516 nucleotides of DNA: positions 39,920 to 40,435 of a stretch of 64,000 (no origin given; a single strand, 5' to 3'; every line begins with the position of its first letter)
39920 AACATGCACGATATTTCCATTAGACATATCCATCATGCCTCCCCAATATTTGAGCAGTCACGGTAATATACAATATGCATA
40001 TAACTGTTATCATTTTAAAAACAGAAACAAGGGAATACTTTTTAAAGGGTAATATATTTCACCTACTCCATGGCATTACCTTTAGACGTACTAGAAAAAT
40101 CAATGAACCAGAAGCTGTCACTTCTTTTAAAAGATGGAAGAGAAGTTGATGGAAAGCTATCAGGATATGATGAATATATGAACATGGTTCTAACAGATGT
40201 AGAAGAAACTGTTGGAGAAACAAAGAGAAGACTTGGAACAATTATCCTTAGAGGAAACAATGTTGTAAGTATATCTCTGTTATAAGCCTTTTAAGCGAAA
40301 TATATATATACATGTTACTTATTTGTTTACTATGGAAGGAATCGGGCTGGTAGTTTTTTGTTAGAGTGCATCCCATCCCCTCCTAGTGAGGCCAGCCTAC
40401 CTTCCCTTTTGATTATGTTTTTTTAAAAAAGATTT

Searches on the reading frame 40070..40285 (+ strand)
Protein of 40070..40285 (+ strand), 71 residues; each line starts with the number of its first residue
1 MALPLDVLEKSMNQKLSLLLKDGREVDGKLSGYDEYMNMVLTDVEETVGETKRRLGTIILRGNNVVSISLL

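Call 9: search_protein_families(library=pfam, proteins=[window:40070-40285:+])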
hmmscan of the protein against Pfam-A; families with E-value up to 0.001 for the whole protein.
window:40070-40285:+ (71 aa): 1 family
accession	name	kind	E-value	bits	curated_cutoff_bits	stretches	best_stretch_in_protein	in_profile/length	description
PF01423.28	LSM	-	3.9e-23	81.4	23.4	1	7-69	2-65/66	LSM domain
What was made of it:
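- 40070..40285 (+): LSm (Sm-like archaeal protein) gene, directly upstream of the sRNA promoter. Pfam LSM, E=3.9e-23 (call 9).
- Checked: Copy B lies between LSm (40070-40285, +) and urocanase hutU (40461-42131, +) (call 9).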
